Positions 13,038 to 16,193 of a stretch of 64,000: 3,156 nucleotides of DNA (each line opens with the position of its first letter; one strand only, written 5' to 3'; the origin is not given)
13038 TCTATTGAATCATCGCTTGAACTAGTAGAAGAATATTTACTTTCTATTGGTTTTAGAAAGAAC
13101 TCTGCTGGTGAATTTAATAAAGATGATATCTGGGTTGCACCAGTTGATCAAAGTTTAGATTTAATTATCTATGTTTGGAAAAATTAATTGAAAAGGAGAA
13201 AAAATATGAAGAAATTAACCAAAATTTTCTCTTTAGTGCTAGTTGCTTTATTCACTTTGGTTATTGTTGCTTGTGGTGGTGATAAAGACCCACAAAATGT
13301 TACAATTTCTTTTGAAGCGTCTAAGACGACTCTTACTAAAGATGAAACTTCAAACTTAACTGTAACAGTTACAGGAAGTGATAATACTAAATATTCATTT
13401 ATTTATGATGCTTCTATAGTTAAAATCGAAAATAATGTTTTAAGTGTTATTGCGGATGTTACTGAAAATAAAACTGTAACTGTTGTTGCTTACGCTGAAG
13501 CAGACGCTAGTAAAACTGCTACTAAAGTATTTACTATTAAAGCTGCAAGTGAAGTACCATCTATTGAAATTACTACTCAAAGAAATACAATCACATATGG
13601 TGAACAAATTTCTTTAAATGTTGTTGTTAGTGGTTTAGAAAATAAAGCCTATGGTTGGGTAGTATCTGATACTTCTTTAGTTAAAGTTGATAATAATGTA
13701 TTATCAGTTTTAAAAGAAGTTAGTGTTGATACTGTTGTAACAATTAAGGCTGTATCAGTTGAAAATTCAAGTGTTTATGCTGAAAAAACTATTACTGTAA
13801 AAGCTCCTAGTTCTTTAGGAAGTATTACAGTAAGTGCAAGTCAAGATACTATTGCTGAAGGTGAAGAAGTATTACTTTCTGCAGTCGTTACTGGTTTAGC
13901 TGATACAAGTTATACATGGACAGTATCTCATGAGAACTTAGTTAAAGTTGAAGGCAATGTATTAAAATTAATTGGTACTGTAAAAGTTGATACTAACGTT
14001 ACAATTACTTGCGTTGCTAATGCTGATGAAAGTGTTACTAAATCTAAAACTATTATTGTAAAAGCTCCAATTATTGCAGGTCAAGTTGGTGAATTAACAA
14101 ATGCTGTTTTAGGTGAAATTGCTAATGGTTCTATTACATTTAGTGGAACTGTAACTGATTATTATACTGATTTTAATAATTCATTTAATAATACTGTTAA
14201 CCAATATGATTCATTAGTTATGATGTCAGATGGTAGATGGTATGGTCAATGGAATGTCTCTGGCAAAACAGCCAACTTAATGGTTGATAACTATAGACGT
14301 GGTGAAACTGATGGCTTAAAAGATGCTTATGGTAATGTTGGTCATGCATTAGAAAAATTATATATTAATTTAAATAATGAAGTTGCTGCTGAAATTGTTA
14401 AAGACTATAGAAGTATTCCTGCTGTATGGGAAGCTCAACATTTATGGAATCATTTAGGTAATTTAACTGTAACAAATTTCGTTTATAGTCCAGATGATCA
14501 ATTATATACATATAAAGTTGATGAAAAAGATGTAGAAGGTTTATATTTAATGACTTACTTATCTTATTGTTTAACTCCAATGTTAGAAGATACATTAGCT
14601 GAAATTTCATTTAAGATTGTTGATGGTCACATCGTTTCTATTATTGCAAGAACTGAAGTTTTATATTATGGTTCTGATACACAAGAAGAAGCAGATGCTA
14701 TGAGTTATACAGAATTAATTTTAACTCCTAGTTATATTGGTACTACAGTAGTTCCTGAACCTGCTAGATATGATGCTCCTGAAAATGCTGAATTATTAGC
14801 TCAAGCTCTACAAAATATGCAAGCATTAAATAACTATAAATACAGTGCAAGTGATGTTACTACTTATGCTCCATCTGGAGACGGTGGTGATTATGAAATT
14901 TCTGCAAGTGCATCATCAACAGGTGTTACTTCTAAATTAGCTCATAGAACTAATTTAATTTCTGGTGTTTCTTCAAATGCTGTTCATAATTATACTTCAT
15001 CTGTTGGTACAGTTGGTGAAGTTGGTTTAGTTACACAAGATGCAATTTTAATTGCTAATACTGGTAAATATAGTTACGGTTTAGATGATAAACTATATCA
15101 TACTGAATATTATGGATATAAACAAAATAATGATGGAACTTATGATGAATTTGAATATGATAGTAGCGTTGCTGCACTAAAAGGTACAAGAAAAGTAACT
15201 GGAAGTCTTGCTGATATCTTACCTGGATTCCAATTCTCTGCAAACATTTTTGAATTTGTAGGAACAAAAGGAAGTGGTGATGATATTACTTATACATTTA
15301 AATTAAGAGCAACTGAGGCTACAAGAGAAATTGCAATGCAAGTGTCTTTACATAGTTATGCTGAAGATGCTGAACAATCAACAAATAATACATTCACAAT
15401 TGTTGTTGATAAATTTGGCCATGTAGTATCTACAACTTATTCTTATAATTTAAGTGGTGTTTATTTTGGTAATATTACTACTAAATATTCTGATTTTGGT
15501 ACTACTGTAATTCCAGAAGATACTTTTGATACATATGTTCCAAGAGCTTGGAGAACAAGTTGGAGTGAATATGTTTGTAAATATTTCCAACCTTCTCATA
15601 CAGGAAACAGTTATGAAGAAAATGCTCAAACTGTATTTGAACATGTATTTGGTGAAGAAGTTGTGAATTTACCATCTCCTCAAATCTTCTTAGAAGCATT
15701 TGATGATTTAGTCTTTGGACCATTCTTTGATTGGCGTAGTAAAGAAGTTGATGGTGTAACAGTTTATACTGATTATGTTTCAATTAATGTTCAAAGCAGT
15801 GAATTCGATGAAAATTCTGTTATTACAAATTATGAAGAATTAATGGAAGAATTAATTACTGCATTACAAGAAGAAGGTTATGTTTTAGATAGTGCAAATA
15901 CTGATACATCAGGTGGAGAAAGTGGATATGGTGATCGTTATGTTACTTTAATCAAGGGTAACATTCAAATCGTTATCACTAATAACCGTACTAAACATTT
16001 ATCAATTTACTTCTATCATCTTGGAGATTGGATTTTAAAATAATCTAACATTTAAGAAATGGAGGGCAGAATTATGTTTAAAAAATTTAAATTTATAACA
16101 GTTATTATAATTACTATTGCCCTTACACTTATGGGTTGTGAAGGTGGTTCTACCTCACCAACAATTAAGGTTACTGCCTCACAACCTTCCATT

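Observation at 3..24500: About 24.5-kb co-directional unit: oppCDF, small membrane protein, S8 cell-envelope proteinase and four giant modular lipoproteins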

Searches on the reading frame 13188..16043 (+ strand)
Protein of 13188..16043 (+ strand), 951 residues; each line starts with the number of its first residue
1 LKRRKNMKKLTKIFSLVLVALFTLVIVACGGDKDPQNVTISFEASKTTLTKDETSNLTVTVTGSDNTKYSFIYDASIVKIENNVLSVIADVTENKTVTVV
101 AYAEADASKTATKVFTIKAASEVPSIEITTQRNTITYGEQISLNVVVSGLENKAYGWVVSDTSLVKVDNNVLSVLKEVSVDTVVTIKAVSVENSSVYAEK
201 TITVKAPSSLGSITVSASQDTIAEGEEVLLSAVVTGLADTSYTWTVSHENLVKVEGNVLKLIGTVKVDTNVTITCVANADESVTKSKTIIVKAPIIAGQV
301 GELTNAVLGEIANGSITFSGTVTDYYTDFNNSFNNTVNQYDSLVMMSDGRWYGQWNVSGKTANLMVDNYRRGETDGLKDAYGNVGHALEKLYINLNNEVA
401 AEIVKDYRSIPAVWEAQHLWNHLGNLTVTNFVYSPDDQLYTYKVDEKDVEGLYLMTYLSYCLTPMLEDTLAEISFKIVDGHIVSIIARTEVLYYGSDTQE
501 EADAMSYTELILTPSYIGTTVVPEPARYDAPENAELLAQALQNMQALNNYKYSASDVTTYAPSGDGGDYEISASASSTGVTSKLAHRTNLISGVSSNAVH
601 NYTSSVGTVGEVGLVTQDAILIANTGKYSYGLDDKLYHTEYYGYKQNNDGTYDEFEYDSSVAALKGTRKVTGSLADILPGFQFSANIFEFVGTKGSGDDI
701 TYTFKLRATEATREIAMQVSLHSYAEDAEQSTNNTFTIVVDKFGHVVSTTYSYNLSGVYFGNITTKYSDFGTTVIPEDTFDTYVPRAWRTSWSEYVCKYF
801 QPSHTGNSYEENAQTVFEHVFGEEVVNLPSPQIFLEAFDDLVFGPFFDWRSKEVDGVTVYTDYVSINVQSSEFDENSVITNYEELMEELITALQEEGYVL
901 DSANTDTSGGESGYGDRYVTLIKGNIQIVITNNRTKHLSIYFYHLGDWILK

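Call 5: search_protein_families(library=pfam, proteins=[window:13188-16043:+], max_evalue=0.01)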
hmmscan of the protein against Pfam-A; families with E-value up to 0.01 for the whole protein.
window:13188-16043:+ (951 aa): 2 families
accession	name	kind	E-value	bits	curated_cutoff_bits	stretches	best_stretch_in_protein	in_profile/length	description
PF13927.12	Ig_3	-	1.4e-06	29.1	30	0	212-277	3-76/78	Immunoglobulin domain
PF07679.22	I-set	-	0.00012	22.5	23.7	0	124-213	1-82/90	Immunoglobulin I-set domain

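Call 14: search_protein_families(library=ncbifam, proteins=[window:13206-16043:+], max_evalue=0.01)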
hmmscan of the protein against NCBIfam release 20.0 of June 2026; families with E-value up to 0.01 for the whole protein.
window:13206-16043:+ (945 aa): 0 families

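Call 17: find_homologous_proteins(query=window:13206-16043:+, max_evalue=0.001)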
Query window:13206-16043:+ (945 aa): 165 proteins with E <= 0.001 among 8000 candidates; the best 120 are listed.
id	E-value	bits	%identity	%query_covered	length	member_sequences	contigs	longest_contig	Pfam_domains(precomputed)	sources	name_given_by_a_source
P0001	0.0e+0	2068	100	100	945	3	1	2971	PF13927.13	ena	-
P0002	0.0e+0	1741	82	100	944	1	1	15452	PF07679.23,PF13927.13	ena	-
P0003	0.0e+0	1737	81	100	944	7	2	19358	PF13927.13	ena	-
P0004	0.0e+0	1533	73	100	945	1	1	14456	PF07679.23,PF13927.13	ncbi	-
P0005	0.0e+0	1530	73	100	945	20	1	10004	PF07679.23,PF13927.13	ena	-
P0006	0.0e+0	1501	72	100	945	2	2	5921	PF07679.23,PF13927.13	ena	-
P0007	0.0e+0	1492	71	100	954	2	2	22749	PF07679.23,PF13927.13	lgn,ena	-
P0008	0.0e+0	1491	72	100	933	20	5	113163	PF13927.13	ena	-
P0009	0.0e+0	1485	71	100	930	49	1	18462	PF07679.23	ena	-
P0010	0.0e+0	1484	70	100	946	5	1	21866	PF07679.23,PF13927.13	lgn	-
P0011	0.0e+0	1482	71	100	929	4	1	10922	PF07679.23,PF13927.13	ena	-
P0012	0.0e+0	1473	71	100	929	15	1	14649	PF07679.23,PF13927.13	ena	-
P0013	0.0e+0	1471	71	100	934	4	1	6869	PF07679.23,PF13927.13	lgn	-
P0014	0.0e+0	1467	71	100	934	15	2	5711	PF07679.23,PF13927.13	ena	-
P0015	0.0e+0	1464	70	100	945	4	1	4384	PF07679.23,PF13927.13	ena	-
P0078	2.7e-207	709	48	78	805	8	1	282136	-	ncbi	-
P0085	6.0e-205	701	41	97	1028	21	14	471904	PF20578.5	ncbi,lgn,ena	-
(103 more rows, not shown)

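Call 19: find_encoding_contigs(protein=P0085, flank=10000, max_places=2)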
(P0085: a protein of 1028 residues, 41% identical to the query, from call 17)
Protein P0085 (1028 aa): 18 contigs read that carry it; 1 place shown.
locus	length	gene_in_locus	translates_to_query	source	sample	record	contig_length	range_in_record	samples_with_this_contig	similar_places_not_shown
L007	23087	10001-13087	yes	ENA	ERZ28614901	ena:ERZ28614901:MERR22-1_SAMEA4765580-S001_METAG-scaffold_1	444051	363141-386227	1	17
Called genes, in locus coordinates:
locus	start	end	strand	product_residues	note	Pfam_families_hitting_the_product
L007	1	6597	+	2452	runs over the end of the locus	PF00082:Peptidase_S8, PF02225:PA, PF06280:fn3_5, PF26918:Ig_Eae (faint), PF02368:Big_2, PF13306:LRR_5, PF13855:LRR_8 (faint), PF13306:LRR_5, +2 more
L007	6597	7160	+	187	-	-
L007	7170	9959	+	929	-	-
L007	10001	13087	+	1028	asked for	PF20578:aBig_2 (weak)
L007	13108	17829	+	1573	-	PF07523:Big_3 (faint)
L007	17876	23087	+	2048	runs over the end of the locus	PF09479:Flg_new (weak)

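Call 20: find_encoding_contigs(protein=P0078, flank=10000, max_places=2)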
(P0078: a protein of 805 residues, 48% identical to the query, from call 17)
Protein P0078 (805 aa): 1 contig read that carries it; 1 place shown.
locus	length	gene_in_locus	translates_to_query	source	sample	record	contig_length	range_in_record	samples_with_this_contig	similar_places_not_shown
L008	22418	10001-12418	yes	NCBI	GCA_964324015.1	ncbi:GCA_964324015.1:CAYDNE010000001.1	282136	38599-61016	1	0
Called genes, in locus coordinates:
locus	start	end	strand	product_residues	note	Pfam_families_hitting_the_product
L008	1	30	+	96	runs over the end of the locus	-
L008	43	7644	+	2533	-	PF00082:Peptidase_S8, PF02225:PA, PF06280:fn3_5, PF02368:Big_2 (weak), PF13306:LRR_5, PF13855:LRR_8 (faint), PF13306:LRR_5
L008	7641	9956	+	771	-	-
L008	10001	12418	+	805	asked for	-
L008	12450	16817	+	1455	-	PF07523:Big_3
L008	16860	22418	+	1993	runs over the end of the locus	PF09479:Flg_new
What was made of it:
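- Closest known: BspA-type leucine-rich-repeat surface proteins. Different: The same S8/PA/fn3_5/Big_2/LRR_5 combination was confirmed in two relatives (calls 19, 20).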

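Call 39: predict_structure(alignment_id=A1)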
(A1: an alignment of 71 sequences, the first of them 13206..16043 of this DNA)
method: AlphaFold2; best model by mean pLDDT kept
length: 945 residues; sequences in the alignment: 71
mean_pLDDT: 86.3   pTM: 0.67
mean pLDDT of the five models: 86.3, 85.9, 85.3, 84.4, 84.2
residues with pLDDT >= 90: 500; 70-90: 368; 50-70: 34; < 50: 43
segments of 3 or more residues with pLDDT < 50: 1-3, 21-28, 559-590
pLDDT, mean of each block of 10 residues (from residue 1): 61 67 43 90 90 91 94 94 84 92 92 75 82 85 89 93 91 82 92 88 71 86 88 86 89 86 85 77 80 81 90 95 86 95 93 85 90 85 94 92 87 87 89 89 88 89 92 93 89 86 95 93 94 96 95 67 37 32 35 81 93 94 80 94 93 91 91 94 93 92 91 93 87 95 92 90 94 89 92 91 95 94 92 91 90 92 89 88 90 85 75 92 93 94 81
secondary structure, 60 per line:
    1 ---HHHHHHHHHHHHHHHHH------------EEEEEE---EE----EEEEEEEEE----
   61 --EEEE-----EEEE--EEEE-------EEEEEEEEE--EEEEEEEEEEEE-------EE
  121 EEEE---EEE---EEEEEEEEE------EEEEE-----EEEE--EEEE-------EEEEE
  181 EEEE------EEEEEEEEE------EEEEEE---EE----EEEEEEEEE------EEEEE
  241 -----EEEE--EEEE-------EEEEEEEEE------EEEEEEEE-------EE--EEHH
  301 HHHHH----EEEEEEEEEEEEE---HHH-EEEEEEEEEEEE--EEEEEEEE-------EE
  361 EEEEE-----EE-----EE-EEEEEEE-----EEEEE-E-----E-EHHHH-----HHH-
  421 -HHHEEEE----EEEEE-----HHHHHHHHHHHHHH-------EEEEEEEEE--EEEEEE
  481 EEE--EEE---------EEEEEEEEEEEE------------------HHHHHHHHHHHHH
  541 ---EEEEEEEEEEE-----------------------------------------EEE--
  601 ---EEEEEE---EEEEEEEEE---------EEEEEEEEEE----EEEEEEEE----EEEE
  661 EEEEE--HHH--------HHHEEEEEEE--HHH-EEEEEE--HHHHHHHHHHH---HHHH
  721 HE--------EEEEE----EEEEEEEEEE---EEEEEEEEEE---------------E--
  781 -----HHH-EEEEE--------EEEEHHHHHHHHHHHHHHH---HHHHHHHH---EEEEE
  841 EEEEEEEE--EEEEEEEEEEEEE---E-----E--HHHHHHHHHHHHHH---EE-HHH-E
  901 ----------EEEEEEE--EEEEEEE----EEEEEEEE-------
elements in order (helices of 4 or more, strands of 3 or more residues): H4-20 E33-38 E48-56 E63-66 E72-75 E78-81 E89-97 E100-111 E119-124 E128-130 E134-142 E149-153 E159-162 E165-168 E176-184 E191-199 E206-211 E221-229 E236-240 E246-249 E252-255 E263-271 E278-285 H299-305 E310-322 E330-341 E344-351 E359-365 E381-387 E393-397 H408-411 E425-428 E433-437 H443-456 E464-472 E475-483 E486-488 E498-509 H528-540 E544-554 E596-598 E604-609 E613-621 E631-640 E645-652 E657-665 E682-688 E695-700 H703-713 H717-721 E731-735 E740-749 E753-762 E790-794 E803-806 H807-821 H825-832 E836-848 E851-863 H876-889 E911-917 E920-926 E931-938
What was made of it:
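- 13206..16043 (+): G3, 945-aa lipoprotein. Three Ig-like domains (about residues 30-290) followed by the same core family as G2. AlphaFold model with pLDDT 86 (call 39).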

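Call 48: search_protein_families(library=pfam, proteins=[L007:6597-7160:+, L007:13108-17829:+], max_evalue=0.01)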
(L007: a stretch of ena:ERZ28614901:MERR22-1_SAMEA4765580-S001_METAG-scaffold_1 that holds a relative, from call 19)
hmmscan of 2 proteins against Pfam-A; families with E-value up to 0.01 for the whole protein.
L007:6597-7160:+ (187 aa): 0 families

L007:13108-17829:+ (1573 aa): 1 family
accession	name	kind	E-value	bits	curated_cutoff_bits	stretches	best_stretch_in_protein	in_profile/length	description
PF07523.18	Big_3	-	7.2e-09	36.2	21.2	1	678-732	6-63/68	Bacterial Ig-like domain (group 3)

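Call 95: search_solved_structures(query=A1, max_evalue=5)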
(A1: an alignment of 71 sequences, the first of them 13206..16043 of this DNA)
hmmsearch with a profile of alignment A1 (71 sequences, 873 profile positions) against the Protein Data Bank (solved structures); distinct sequences matched with E-value up to 5: 12.
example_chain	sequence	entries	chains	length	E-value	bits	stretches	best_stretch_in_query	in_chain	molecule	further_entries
8hqz_p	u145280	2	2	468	1.9e-05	26.4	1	115-220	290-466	Tail tube protein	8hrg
7quz_AAA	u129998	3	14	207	0.00032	22.3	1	133-219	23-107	Beta-1,3-glucanase bglH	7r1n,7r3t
6pim_A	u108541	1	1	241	0.045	15.2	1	45-167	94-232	Protocadherin-1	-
4ui9_O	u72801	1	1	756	0.051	15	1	446-482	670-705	ANAPHASE-PROMOTING COMPLEX SUBUNIT 5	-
5a31_O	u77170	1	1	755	0.053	14.9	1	446-482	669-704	ANAPHASE-PROMOTING COMPLEX SUBUNIT 5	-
5g04_O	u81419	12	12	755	0.054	14.9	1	446-482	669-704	ANAPHASE-PROMOTING COMPLEX SUBUNIT 5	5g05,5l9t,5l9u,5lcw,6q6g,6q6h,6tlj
5khr_O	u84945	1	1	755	0.054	14.9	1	446-482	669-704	Anaphase-promoting complex subunit 5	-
5khu_O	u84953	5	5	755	0.055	14.9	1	446-482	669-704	Anaphase-promoting complex subunit 5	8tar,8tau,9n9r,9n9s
6bx7_A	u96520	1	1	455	0.17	13.2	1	45-166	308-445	Protocadherin-1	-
6vfp_A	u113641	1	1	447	0.26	12.7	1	46-116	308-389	Protocadherin-1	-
6mga_A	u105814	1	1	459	0.28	12.5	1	45-116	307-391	Protocadherin-1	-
3b43_A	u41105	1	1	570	0.43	11.9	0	43-185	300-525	Titin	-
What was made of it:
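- On LppX/LprAFG (LolA-like) lipoprotein fold: There is no Pfam or PDB sequence hit (calls 5, 95).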

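Call 105: fold_search(model_id=the predicted structure, library=pdb)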
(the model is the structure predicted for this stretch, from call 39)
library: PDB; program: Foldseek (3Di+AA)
matches with E <= 10: 1383; with E <= 0.001: 143
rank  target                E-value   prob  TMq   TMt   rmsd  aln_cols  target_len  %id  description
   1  9hcj_10               8.4e-10  1.00  0.10  0.07  31.6      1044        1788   10  D. discoideum nuclear pore complex (released 2024-12-25)
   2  7z4f_G                1.3e-09  1.00  0.11  0.11  61.9      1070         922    9  Tail of phage SU10 genome release intermediate (released 2022-08-17)
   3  7z47_G                1.8e-09  1.00  0.10  0.10  43.9      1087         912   10  Tail of bacteriophage SU10 (released 2022-08-10)
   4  7z4b_DW               2.3e-09  1.00  0.10  0.11  43.8      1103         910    8  Bacteriophage SU10 virion (C1) (released 2022-12-28)
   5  7r5k_10               2.7e-09  0.99  0.10  0.07  34.0      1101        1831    8  Human nuclear pore complex (constricted) (released 2022-06-22)
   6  4aq1_A                7.0e-09  1.00  0.09  0.12  33.0       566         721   12  Structure of the SbsB S-layer protein of Geobacillus stearothermophilus PV72p2 in complex with nanobody KB6 (released 2012-06-13)
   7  6eet_A                1.5e-08  1.00  0.09  0.17  16.0       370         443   11  Crystal structure of mouse Protocadherin-15 EC9-MAD12 (released 2019-08-21)
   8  9flp_A                2.0e-08  0.98  0.11  0.11  117.4      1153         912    9  CryoEM structure of the neck (1403-2314) in the grappling hook protein A (GhpA) in the bacterium Aureispira sp. CCB-QB (released 2024-10-16)
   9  6c13_A                3.2e-08  1.00  0.11  0.16  20.5       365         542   11  CryoEM structure of mouse PCDH15-4EC-LHFPL5 complex (released 2018-08-15)
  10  4aq1_C                5.0e-08  1.00  0.09  0.12  38.3       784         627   11  Structure of the SbsB S-layer protein of Geobacillus stearothermophilus PV72p2 in complex with nanobody KB6 (released 2012-06-13)
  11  5w1d                  3.2e-07  1.00  0.15  0.31  14.0       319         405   12  Crystal Structure of Mouse Protocadherin-15 EC4-7 (released 2018-06-06)
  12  9flw_A                4.8e-07  1.00  0.09  0.14  35.9       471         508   14  CryoEM structure of the fragment-6 (3571-4078) in the grappling hook protein A (GhpA) in the bacterium Aureispira sp.  (released 2024-10-16)
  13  5dzy_C                5.1e-07  1.00  0.14  0.27  18.2       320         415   11  Protocadherin beta 8 extracellular cadherin domains 1-4 (released 2016-05-04)
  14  4xhz                  8.0e-07  1.00  0.14  0.28  11.2       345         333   11  Crystal Structure of Human Protocadherin-15 EC8-10 (released 2016-09-21)
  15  6e57_A                1.1e-06  1.00  0.09  0.19  22.9       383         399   10  Bacteroides ovatus mixed-linkage glucan utilization locus (MLGUL) SGBP-B in complex with mixed-linkage heptasaccharide (released 2019-05-29)
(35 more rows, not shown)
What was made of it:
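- Closest known: Bacteroidota polysaccharide utilisation loci. Same: The G3 model hits Bacteroides ovatus SGBP-B among Ig-array proteins (call 105).
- Tried and rejected: Foldseek against the PDB with the G3 model was dominated by generic Ig arrays at low TM-scores and added nothing on the core (call 105).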
